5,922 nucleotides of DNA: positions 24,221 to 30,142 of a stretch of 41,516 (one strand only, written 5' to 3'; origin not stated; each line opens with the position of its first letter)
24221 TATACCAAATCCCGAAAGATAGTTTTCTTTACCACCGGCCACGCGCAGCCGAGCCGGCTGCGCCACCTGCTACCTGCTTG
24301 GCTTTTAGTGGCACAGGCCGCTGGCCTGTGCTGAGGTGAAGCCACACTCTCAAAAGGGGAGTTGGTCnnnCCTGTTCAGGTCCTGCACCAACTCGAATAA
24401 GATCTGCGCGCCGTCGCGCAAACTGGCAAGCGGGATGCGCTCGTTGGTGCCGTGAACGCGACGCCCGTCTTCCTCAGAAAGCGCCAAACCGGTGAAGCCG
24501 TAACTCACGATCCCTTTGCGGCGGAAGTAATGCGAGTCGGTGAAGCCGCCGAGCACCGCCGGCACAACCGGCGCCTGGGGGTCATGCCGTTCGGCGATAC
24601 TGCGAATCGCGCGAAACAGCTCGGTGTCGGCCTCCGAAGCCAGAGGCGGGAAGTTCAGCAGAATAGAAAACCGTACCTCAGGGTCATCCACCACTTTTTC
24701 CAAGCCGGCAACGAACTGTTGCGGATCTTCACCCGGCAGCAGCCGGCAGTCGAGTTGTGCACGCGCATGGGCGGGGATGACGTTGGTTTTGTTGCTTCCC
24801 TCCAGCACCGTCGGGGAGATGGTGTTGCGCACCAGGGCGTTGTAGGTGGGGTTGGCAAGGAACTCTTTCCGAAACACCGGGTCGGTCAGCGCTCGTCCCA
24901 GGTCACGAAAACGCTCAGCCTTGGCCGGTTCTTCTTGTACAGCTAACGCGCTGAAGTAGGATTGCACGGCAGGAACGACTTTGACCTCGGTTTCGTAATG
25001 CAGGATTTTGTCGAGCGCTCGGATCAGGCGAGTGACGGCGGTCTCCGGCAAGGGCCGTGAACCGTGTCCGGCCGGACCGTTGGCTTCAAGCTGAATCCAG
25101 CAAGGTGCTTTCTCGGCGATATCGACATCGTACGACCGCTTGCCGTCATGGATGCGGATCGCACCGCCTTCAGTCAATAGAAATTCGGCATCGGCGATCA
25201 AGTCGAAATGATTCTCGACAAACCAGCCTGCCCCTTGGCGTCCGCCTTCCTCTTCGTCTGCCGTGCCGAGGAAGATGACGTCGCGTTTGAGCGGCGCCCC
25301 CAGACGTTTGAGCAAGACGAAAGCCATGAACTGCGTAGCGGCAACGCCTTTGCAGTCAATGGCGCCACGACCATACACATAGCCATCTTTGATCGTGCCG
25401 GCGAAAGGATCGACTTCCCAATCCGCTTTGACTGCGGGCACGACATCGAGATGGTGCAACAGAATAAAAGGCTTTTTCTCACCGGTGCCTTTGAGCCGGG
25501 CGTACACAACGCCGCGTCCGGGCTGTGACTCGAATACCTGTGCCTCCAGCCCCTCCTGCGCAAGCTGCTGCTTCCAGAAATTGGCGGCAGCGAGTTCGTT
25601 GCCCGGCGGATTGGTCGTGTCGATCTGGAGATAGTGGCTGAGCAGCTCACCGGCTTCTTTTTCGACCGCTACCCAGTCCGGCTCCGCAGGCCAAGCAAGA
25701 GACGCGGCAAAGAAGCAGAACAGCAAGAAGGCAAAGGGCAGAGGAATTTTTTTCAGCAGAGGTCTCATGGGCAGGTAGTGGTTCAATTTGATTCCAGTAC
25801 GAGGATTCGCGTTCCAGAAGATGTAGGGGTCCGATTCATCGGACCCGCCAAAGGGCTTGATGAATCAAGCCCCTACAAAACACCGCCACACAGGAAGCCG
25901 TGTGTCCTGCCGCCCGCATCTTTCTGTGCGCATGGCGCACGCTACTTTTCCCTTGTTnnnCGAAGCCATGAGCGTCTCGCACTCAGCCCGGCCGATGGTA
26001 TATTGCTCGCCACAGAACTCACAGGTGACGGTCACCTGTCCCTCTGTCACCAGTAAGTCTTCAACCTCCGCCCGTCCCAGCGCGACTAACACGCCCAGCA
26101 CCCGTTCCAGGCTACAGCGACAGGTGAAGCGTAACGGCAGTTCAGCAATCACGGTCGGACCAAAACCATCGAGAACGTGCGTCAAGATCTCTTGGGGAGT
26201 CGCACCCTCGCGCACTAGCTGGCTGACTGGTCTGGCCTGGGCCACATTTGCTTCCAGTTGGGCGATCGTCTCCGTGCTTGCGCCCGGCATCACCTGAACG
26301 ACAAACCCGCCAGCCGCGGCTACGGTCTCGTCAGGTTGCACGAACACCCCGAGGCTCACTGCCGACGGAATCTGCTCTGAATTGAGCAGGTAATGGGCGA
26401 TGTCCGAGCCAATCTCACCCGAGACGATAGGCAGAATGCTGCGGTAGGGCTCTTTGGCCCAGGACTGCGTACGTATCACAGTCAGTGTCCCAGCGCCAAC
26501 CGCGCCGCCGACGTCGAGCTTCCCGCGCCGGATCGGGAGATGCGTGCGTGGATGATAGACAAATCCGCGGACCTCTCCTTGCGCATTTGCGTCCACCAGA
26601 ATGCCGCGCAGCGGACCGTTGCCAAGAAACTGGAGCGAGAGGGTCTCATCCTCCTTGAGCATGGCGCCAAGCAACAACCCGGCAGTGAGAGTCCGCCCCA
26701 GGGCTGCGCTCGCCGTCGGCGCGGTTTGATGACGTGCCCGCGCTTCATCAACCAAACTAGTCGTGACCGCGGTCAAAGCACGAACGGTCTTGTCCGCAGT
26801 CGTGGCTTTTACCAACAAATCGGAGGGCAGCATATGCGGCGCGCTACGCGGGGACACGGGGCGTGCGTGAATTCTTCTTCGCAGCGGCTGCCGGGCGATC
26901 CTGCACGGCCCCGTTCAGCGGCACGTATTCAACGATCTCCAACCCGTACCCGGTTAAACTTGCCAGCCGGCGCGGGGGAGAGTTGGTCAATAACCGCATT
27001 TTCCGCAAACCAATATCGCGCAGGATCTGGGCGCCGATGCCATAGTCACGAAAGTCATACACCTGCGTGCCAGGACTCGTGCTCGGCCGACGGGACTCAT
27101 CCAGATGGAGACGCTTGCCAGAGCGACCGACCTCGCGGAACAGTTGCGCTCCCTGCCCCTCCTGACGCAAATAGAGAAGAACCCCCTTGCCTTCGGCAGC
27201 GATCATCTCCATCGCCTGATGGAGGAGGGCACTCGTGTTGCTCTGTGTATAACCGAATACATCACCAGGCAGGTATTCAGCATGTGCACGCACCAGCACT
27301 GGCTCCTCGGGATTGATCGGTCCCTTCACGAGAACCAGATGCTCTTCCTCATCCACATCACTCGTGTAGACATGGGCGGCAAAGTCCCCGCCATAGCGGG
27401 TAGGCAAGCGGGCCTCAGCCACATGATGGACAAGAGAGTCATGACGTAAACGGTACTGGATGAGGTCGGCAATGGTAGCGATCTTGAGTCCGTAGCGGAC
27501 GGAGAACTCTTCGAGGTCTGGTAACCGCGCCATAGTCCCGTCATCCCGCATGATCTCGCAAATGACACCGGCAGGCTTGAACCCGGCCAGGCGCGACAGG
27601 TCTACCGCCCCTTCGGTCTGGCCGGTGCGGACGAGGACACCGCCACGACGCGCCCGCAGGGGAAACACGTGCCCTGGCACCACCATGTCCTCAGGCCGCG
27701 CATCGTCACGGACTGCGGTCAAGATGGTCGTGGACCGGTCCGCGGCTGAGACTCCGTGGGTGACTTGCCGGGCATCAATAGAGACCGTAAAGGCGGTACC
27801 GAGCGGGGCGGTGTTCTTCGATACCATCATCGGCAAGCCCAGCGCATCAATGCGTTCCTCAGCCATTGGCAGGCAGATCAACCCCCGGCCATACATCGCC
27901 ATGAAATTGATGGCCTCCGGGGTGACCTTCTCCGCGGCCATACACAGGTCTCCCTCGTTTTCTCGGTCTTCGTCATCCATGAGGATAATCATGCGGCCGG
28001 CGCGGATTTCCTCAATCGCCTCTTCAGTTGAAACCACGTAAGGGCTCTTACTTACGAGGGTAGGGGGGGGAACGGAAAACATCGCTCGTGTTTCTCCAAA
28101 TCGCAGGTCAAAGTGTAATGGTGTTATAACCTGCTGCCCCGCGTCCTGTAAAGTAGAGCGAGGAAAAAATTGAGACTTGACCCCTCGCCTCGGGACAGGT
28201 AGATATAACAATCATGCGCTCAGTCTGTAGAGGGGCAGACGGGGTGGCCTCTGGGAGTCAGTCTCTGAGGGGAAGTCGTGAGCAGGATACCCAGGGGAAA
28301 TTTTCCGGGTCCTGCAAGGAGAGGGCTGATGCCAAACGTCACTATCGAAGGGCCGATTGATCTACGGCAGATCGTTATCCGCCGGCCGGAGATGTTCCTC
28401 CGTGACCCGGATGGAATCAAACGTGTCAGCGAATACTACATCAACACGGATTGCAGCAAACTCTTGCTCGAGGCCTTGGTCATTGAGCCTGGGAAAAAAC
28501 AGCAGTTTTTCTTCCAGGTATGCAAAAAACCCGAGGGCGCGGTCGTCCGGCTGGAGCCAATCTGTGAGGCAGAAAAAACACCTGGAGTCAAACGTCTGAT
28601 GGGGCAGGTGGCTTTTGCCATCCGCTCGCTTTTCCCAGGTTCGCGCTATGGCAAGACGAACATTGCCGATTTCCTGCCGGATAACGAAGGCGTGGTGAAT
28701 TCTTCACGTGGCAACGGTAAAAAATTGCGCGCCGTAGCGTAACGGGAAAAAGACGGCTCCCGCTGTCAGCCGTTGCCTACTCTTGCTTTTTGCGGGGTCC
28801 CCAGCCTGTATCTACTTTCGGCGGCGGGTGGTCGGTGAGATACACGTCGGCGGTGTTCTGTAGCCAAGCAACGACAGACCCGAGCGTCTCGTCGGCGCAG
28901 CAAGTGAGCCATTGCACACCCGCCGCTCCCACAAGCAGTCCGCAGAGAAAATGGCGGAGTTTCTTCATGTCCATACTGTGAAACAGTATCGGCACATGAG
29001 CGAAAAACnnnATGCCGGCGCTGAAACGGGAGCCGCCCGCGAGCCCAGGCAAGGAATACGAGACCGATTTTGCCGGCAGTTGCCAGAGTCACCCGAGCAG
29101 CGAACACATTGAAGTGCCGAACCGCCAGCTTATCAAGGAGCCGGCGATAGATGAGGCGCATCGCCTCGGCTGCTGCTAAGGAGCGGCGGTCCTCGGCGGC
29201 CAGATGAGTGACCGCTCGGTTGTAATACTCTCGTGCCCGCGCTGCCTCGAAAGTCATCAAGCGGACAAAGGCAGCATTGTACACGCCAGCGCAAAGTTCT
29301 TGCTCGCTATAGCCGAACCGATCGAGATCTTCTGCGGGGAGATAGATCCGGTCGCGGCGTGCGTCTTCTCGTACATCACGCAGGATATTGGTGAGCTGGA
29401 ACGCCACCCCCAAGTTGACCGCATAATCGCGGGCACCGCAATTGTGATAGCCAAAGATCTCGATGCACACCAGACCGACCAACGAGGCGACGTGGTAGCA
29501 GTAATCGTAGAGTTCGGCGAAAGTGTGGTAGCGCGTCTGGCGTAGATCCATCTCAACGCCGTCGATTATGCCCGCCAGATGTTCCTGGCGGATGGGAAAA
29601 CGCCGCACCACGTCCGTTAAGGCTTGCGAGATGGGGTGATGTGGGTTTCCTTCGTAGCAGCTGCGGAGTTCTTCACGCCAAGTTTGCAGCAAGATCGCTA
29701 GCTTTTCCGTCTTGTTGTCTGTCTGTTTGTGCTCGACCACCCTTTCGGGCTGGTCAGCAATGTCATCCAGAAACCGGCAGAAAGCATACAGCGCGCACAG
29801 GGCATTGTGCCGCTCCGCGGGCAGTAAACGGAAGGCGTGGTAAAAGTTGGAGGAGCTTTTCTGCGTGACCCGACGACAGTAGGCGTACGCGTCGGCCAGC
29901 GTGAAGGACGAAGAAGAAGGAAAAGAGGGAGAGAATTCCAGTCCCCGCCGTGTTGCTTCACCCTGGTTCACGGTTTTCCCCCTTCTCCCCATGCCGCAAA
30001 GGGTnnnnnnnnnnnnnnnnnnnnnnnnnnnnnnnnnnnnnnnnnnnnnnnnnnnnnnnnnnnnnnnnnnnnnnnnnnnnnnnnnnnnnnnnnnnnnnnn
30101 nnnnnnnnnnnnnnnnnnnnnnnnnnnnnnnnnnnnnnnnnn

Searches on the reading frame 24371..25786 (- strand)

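Call 6: search_protein_families(library=pfam, proteins=[window:24371-25786:-], max_evalue=0.001)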
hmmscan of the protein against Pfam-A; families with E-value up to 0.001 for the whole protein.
window:24371-25786:- (472 aa): 3 families
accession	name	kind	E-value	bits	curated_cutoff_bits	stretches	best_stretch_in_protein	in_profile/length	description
PF01546.33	Peptidase_M20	-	2.5e-30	106.3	24.6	1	110-468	3-205/206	Peptidase family M20/M25/M40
PF07687.19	M20_dimer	-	2.9e-14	53.3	21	1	224-369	2-102/107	Peptidase dimerisation domain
PF04389.22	Peptidase_M28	-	0.0001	22.5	21.3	1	94-193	2-80/193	Peptidase family M28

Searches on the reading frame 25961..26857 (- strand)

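Call 6: search_protein_families(library=pfam, proteins=[window:25961-26857:-], max_evalue=0.001)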
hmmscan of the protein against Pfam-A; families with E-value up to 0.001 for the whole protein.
window:25961-26857:- (299 aa): 1 family
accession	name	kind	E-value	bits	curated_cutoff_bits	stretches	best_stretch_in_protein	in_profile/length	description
PF01430.24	HSP33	-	4.6e-93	312.1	21.4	1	13-288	1-272/273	Hsp33 protein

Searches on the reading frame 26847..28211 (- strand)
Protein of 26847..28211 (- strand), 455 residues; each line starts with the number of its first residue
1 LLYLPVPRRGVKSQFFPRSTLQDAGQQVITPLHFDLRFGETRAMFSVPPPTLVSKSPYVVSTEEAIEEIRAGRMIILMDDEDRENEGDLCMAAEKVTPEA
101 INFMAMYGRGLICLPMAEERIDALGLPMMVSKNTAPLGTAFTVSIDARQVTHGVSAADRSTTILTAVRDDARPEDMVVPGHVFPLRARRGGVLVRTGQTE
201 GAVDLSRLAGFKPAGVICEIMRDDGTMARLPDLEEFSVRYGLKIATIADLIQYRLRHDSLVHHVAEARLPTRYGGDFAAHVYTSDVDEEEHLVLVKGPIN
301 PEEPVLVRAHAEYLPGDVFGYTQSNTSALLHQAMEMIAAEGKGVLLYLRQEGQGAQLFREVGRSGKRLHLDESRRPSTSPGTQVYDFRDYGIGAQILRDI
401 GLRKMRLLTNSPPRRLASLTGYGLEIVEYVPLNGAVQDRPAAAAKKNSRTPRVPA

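Call 6: search_protein_families(library=pfam, proteins=[window:26847-28211:-], max_evalue=0.001)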
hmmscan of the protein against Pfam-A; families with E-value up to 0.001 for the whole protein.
window:26847-28211:- (455 aa): 2 families
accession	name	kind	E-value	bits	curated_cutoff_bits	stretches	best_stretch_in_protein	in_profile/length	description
PF00926.24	DHBP_synthase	-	3e-85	285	26.4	1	63-253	1-191/191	3,4-dihydroxy-2-butanone 4-phosphate synthase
PF00925.25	GTP_cyclohydro2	-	8.3e-48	162.5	23.3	1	263-431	2-165/165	GTP cyclohydrolase II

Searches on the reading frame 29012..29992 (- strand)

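Call 7: search_protein_families(library=pfam, proteins=[window:29012-29992:-], max_evalue=0.001)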
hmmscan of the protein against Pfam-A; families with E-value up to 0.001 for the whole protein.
window:29012-29992:- (327 aa): 1 family
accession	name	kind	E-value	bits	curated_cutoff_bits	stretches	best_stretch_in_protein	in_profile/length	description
PF00494.24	SQS_PSY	-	2.4e-77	260.7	26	1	44-303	2-259/263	Squalene/phytoene synthase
